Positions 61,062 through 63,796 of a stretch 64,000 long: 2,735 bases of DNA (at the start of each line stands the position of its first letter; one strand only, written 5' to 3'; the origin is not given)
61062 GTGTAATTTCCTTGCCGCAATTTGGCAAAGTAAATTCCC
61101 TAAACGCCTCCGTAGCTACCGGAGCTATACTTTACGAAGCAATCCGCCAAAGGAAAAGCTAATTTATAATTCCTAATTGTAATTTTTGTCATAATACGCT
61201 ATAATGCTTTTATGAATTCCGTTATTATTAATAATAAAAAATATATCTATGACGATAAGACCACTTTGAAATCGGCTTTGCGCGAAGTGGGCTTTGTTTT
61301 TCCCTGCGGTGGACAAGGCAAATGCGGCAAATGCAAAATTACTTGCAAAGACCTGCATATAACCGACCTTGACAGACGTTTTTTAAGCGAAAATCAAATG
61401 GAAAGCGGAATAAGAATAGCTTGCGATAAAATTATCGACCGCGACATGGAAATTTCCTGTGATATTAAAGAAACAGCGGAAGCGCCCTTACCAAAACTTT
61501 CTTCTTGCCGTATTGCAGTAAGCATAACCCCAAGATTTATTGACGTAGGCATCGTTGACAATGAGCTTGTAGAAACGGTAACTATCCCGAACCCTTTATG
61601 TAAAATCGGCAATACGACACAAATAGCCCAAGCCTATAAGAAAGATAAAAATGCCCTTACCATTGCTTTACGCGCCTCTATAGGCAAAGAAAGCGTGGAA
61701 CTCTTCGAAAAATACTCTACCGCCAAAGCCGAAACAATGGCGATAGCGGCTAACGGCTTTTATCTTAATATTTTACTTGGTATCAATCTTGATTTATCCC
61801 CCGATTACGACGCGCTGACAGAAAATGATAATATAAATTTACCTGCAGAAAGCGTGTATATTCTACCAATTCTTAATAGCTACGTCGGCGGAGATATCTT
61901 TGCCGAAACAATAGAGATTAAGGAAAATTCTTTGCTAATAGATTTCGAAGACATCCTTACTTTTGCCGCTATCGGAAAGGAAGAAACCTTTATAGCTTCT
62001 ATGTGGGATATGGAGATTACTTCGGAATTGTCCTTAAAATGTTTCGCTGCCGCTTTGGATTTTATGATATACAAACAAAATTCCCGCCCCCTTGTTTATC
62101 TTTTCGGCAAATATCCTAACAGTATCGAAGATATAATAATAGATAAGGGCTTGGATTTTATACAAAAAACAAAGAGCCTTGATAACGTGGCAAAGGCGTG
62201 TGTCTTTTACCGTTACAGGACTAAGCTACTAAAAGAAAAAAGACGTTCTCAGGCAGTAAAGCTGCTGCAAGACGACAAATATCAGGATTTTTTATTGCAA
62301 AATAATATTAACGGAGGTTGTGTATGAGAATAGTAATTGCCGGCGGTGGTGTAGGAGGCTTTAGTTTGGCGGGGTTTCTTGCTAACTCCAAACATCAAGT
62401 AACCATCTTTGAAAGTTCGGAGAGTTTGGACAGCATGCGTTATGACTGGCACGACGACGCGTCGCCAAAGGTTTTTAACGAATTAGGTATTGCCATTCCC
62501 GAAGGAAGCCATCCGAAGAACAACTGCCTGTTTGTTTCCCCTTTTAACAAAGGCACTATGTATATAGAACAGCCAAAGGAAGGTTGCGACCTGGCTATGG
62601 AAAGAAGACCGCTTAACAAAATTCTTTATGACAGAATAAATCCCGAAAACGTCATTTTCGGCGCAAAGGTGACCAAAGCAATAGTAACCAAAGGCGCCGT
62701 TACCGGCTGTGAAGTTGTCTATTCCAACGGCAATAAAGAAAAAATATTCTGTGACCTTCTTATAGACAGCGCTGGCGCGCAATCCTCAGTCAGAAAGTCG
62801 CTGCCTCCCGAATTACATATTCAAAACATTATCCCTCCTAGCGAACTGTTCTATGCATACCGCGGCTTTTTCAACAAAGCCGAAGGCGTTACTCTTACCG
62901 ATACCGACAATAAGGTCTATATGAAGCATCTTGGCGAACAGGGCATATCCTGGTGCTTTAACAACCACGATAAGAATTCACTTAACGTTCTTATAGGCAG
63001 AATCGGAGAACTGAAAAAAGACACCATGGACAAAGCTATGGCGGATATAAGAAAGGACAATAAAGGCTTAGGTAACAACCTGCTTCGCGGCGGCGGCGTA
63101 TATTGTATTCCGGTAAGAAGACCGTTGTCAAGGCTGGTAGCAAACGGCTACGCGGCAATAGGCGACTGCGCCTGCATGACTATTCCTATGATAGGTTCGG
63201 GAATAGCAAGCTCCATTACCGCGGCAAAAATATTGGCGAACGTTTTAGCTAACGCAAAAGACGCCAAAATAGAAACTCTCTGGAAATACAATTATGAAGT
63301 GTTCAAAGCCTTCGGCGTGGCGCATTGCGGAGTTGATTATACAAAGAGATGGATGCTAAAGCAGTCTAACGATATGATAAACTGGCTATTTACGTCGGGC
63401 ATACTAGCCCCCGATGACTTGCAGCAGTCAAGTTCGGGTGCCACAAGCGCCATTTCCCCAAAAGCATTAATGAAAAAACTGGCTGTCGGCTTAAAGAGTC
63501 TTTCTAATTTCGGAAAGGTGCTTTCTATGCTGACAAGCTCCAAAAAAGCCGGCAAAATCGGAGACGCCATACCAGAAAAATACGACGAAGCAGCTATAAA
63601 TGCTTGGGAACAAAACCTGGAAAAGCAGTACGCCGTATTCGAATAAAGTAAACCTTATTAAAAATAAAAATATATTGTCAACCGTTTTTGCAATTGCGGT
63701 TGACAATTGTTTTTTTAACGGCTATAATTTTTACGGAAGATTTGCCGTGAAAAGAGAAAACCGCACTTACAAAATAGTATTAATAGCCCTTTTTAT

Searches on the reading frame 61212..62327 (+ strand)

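Call 10: search_protein_families(library=pfam, proteins=[window:61212-62327:+], max_evalue=0.001)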
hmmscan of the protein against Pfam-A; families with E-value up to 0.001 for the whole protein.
window:61212-62327:+ (371 aa): 2 families
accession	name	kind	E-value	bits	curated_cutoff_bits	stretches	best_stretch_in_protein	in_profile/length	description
PF00111.32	Fer2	-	4.2e-06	27.1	21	1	14-71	14-72/77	2Fe-2S iron-sulfur cluster binding domain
PF17651.6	Raco_middle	-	0.00026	21.1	26.8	0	143-234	52-156/163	RACo middle region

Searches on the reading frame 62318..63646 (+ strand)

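Call 10: search_protein_families(library=pfam, proteins=[window:62318-63646:+], max_evalue=0.001)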
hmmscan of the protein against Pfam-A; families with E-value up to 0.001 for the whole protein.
window:62318-63646:+ (442 aa): 5 families
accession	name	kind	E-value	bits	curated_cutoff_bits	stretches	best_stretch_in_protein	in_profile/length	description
PF05834.18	Lycopene_cycl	-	5.9e-08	32.6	23.4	0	232-316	212-296/380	Lycopene cyclase protein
PF01494.25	FAD_binding_3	-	1.1e-06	28.6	22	1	5-168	4-173/349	FAD binding domain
PF00070.33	Pyr_redox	-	9.3e-05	23.3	22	1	4-37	1-34/82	Pyridine nucleotide-disulphide oxidoreductase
PF07992.20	Pyr_redox_2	-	0.00023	21.1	26.1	0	4-34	2-174/291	Pyridine nucleotide-disulphide oxidoreductase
PF13450.12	NAD_binding_8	-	0.00032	21.4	21.9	0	7-36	1-30/68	NAD(P)-binding Rossmann-like domain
